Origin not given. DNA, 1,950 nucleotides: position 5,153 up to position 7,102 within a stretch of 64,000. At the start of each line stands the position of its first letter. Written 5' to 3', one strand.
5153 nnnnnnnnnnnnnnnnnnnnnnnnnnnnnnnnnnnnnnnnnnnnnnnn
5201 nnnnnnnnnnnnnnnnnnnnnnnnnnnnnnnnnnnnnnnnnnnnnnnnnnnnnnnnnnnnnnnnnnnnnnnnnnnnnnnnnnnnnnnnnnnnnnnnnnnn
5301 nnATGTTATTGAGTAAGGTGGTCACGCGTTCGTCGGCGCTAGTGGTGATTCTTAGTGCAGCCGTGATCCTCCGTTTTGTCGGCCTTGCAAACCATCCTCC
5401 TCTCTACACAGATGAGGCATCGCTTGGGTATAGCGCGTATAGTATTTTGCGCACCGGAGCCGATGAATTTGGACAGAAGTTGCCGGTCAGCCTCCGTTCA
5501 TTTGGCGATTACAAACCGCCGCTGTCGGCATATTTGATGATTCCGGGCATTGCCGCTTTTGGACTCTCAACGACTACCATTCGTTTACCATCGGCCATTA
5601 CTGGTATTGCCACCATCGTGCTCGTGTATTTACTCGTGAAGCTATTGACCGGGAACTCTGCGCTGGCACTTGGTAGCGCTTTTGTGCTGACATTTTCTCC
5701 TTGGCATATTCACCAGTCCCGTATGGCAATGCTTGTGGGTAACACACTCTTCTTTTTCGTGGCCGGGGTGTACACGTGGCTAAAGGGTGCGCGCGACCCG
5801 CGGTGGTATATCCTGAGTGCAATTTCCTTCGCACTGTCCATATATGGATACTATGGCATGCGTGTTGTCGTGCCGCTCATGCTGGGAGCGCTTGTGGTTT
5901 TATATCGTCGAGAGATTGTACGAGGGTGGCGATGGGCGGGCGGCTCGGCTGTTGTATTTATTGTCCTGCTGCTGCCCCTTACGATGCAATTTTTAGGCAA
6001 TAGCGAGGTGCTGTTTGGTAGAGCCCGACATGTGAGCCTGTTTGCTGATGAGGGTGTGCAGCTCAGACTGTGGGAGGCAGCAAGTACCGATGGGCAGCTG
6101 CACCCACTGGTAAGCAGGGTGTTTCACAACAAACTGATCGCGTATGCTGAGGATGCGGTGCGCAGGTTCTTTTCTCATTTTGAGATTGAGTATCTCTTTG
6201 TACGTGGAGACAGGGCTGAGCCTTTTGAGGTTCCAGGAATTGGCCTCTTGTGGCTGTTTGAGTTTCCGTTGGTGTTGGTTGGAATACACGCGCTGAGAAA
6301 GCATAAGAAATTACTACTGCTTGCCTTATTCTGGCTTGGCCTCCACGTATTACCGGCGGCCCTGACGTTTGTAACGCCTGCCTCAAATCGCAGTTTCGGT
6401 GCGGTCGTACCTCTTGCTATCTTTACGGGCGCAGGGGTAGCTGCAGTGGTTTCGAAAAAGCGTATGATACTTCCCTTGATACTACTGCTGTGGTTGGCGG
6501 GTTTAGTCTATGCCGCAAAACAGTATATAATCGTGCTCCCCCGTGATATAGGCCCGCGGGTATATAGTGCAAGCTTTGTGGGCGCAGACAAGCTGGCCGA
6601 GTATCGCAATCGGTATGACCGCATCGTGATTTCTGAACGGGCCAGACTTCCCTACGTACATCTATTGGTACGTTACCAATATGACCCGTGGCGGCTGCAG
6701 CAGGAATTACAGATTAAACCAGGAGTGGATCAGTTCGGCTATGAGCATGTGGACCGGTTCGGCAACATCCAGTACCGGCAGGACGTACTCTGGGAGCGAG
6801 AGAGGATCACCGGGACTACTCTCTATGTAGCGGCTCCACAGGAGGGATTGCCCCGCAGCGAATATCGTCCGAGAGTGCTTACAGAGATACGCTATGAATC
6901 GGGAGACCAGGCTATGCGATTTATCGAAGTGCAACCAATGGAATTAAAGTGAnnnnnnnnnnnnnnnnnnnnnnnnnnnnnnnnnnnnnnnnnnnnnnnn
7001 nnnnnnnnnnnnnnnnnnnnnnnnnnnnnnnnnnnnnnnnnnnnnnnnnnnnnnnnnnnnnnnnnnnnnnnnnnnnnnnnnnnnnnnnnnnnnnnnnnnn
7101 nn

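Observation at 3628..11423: Tandem, translationally coupled array of three PMT_2/ArnT-like paralogs plus a fourth with a degenerate catalytic motif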

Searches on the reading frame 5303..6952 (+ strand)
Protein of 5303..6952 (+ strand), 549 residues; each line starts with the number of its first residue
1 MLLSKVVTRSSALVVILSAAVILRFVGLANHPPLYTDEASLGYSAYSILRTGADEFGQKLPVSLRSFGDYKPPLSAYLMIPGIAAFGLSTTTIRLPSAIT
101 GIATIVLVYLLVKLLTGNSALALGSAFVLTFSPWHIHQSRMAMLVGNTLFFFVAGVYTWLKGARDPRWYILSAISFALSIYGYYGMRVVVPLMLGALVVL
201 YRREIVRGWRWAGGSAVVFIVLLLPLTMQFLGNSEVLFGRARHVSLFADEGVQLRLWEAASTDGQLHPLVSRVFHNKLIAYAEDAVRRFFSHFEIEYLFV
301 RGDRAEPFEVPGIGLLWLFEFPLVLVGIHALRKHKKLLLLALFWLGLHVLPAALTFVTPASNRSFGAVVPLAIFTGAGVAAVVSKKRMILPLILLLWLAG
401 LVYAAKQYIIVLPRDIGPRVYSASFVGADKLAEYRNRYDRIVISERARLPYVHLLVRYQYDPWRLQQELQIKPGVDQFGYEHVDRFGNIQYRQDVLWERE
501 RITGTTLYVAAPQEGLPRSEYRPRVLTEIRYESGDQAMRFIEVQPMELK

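Call 4: search_protein_families(library=pfam, proteins=[window:5303-6952:+], max_evalue=0.01)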
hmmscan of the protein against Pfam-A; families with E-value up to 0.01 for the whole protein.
window:5303-6952:+ (549 aa): 2 families
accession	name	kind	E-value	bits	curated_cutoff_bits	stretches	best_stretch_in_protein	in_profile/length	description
PF13231.12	PMT_2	-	4.7e-12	46.8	26.1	1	71-223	2-155/160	Dolichyl-phosphate-mannose-protein mannosyltransferase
PF02366.24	PMT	-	3.5e-10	40.3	22.7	1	73-227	64-231/245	Dolichyl-phosphate-mannose-protein mannosyltransferase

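Call 26: find_homologous_proteins(query=window:5303-6952:+, max_evalue=1e-10)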
Query window:5303-6952:+ (549 aa): 73 proteins with E <= 1e-10 among 8000 candidates.
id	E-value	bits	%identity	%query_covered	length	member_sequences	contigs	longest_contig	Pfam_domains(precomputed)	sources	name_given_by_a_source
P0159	0.0e+0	1214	100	100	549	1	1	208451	PF02366.25,PF13231.13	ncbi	-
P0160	1.3e-204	699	60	98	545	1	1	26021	PF02366.25,PF13231.13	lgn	-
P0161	3.9e-144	499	57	74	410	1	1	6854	-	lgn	-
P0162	9.6e-123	429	43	89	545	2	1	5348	PF02366.25,PF13231.13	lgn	-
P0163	4.0e-121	423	43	97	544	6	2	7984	PF02366.25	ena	-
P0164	3.9e-120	420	42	96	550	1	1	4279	PF13231.13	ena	-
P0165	1.8e-119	418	42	98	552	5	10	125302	PF02366.25,PF13231.13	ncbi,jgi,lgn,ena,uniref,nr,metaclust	ncbi:MAG: hypothetical protein UV59_C0004G0008 [Candidatus Gottesmanbacteria bacterium GW2011_GWA1_4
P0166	1.1e-118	415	42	97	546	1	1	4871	PF13231.13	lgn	-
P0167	3.0e-117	411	42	97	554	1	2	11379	PF13231.13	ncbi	-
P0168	6.2e-115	403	40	97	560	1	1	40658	PF13231.13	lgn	-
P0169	4.2e-106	374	36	99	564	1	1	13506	-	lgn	-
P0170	2.4e-101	358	39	96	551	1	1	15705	PF02366.25,PF13231.13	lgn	-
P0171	5.0e-100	354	40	92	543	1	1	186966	PF13231.13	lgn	-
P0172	8.9e-99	350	36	98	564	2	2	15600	PF13231.13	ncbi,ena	-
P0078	2.7e-97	345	36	97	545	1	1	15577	PF13231.13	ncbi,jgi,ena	-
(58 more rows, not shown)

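Call 38: predict_structure(alignment_id=A5)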
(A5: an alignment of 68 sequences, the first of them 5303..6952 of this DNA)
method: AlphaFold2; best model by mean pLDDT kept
length: 549 residues; sequences in the alignment: 68
mean_pLDDT: 95.3   pTM: 0.93
mean pLDDT of the five models: 95.3, 94.8, 94.2, 94.3, 93.9
residues with pLDDT >= 90: 505; 70-90: 36; 50-70: 7; < 50: 1
segments of 3 or more residues with pLDDT < 50: none
pLDDT, mean of each block of 10 residues (from residue 1): 69 97 97 95 98 97 92 98 98 98 98 97 98 97 96 99 98 98 97 97 97 98 96 90 91 93 92 94 97 97 93 97 98 97 98 95 97 98 96 97 96 90 94 96 96 97 98 89 96 93 94 91 96 96 88
secondary structure, 60 per line:
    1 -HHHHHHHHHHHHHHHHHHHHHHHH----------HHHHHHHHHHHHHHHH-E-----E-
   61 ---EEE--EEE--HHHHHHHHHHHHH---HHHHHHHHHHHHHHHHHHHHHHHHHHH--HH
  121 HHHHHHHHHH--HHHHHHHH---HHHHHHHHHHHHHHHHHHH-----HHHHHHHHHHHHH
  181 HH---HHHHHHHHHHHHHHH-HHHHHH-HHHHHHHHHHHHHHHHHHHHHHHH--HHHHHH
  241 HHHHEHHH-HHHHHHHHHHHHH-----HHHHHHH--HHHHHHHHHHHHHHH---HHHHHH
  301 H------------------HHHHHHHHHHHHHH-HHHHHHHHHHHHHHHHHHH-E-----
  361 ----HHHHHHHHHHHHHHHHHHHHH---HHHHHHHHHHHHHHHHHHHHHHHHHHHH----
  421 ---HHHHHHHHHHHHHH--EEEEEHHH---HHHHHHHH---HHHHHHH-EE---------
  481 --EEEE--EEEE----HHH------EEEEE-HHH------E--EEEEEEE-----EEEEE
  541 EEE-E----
elements in order: H2-25 H36-51 E64-66 E69-71 H74-86 H90-116 H119-130 H133-140 H144-162 H168-182 H186-200 H202-207 H209-232 H235-244 H250-262 H268-274 H277-291 H295-301 H320-333 H335-353 H365-385 H389-416 H424-437 E440-444 H451-458 H462-468 E483-486 E489-492 E506-510 E524-530 E536-543

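Call 44: fold_search(model_id=the predicted structure, library=pdb)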
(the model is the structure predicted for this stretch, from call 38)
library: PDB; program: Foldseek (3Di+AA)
matches with E <= 10: 266; with E <= 0.001: 29
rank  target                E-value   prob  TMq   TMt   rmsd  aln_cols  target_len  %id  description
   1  5ezm                  2.8e-08  1.00  0.46  0.47  14.7       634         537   13  Crystal Structure of ArnT from Cupriavidus metallidurans in the apo state (released 2016-02-17)
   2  5f15                  3.3e-07  1.00  0.54  0.55  10.6       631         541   13  Crystal Structure of ArnT from Cupriavidus metallidurans bound to Undecaprenyl phosphate (released 2016-02-17)
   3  7e9s_A                1.6e-06  1.00  0.47  0.32  12.6       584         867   14  Archaeal oligosaccharyltransferase AglB from Archaeoglobus fulgidus in complex with an inhibitory peptide and a dolich (released 2021-09-08)
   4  8b6l_I                1.9e-06  1.00  0.50  0.41  12.4       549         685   12  Subtomogram average of the human Sec61-TRAP-OSTA-translocon (released 2022-12-07)
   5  3wak                  5.2e-06  1.00  0.45  0.30  12.8       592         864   14  Crystal structure of the Archaeoglobus fulgidus oligosaccharyltransferase (O29867_ARCFU) in the apo form (released 2013-10-30)
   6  9i5k_A                6.8e-06  1.00  0.44  0.48  12.7       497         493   14  Structure of the Chaetomium thermophilum Pmt4 homodimer (C2 symmetry) (released 2025-12-24)
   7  6s7o_A                7.4e-06  1.00  0.50  0.43  12.4       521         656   11  Cryo-EM structure of human oligosaccharyltransferase complex OST-A (released 2019-12-18)
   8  9s6t_A                8.5e-06  1.00  0.53  0.59   9.3       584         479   14  Ternary cryo-EM structure of chicken ALG12 with Dol25-PP-GlcNAc2Man7, Dol25-P-Man, and Fab (released 2026-03-18)
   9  6gxc_A                1.1e-05  1.00  0.40  0.33  10.8       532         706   14  Bacterial oligosaccharyltransferase PglB in complex with an inhibitory peptide and a reactive lipid-linked oligosaccha (released 2018-11-14)
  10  8agc_A                1.4e-05  1.00  0.47  0.39  12.9       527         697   11  Structure of yeast oligosaccharylransferase complex with lipid-linked oligosaccharide and non-acceptor peptide bound (released 2022-12-07)
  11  3waj                  1.6e-05  1.00  0.46  0.34  11.9       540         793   15  Crystal structure of the Archaeoglobus fulgidus oligosaccharyltransferase (O29867_ARCFU) complex with Zn and sulfate (released 2013-10-30)
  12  9n9j_I                1.8e-05  1.00  0.49  0.40  12.3       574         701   12  Structure of a GRP94 folding intermediate engaged with a CCDC134- and FKBP11-bound secretory translocon (released 2025-11-19)
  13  5gmy_A                2.2e-05  1.00  0.46  0.32  13.1       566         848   15  Crystal structure of the Archaeoglobus fulgidus oligosaccharyltransferase (O29867_ARCFU) tethered with an acceptor pep (released 2017-02-01)
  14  3rce_A                3.1e-05  1.00  0.47  0.39  15.8       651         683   11  Bacterial oligosaccharyltransferase PglB (released 2011-06-15)
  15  5ogl_A                4.2e-05  1.00  0.48  0.38  14.0       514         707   13  Structure of bacterial oligosaccharyltransferase PglB in complex with an acceptor peptide and an lipid-linked oligosac (released 2017-10-25)
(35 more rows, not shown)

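Call 45: search_solved_structures(query=A5, max_evalue=1, show_alignments=3)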
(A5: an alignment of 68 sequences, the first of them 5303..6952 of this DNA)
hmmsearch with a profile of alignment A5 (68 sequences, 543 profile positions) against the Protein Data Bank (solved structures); distinct sequences matched with E-value up to 1: 5.
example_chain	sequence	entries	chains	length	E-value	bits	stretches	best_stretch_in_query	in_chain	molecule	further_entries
5ezm_A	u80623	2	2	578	8.5e-05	24.6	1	70-230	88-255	4-amino-4-deoxy-L-arabinose transferase or related glycosyltransferases of PMT family | 4-amino-4-deoxy-L-arabinose (L-Ara4N) transferase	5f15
8i9p_Lh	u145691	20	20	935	0.011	17.6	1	102-201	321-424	dolichyl-diphosphooligosaccharide--protein glycotransferase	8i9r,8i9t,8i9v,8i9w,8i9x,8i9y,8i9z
9e61_A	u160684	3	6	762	0.039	15.8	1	91-173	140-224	Dolichyl-phosphate-mannose--protein mannosyltransferase 4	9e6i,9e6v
9i5k_A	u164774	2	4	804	0.13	14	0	7-41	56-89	Dolichyl-phosphate-mannose--protein mannosyltransferase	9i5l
4rng_A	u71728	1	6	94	0.5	12.2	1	341-413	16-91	MtN3/saliva family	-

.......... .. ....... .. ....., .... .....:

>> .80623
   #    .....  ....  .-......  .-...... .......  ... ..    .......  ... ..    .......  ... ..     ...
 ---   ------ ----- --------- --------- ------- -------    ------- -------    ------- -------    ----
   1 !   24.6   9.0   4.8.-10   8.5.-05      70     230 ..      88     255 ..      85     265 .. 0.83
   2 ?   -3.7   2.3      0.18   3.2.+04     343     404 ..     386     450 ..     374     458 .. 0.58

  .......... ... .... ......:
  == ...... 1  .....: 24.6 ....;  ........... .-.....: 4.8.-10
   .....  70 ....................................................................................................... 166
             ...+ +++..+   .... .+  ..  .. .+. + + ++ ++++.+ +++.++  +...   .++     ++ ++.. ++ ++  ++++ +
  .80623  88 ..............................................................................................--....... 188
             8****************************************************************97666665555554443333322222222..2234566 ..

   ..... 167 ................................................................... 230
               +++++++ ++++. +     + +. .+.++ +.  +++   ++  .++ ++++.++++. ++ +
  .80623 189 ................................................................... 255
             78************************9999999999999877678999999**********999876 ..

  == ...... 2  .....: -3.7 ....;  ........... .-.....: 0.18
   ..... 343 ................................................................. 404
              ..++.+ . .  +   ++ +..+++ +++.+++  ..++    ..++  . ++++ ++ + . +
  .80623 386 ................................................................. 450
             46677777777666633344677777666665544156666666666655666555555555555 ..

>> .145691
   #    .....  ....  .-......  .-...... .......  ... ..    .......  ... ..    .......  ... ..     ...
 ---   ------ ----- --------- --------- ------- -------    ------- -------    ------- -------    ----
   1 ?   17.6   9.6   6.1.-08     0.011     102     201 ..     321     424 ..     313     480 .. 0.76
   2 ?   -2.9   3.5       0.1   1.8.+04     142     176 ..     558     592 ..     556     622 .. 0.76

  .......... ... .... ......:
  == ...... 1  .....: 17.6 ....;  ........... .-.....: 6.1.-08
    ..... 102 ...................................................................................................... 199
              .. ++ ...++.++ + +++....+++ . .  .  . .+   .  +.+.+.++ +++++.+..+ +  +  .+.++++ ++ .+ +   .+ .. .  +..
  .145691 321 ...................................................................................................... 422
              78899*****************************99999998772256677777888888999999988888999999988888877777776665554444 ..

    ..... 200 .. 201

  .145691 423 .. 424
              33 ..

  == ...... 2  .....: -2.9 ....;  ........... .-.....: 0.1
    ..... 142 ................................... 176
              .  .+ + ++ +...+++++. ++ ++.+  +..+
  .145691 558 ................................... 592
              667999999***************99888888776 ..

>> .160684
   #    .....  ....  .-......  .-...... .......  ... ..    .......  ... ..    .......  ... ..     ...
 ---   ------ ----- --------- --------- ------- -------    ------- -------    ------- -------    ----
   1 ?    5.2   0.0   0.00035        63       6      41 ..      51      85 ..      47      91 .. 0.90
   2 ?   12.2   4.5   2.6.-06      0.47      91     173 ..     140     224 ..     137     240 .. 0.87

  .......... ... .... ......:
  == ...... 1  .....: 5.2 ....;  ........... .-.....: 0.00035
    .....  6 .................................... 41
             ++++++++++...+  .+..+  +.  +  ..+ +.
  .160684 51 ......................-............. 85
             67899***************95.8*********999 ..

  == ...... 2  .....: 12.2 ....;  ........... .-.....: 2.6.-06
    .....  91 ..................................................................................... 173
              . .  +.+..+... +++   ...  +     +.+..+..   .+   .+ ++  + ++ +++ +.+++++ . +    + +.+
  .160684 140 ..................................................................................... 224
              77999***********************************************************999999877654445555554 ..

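Call 46: search_protein_families(library=ncbifam, proteins=[window:5303-6952:+], max_evalue=0.001)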
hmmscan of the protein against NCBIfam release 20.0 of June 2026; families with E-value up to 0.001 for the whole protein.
window:5303-6952:+ (549 aa): 2 families
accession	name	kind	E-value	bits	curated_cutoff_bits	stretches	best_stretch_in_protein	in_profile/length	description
TIGR03663.1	TIGR03663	subfamily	1e-10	41.2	126.25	1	12-386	3-343/435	flippase activity-associated protein Agl23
NF058602.1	PrMnsylTfPmt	equivalog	3.9e-05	22.7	800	1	12-187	37-216/530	protein O-mannosyltransferase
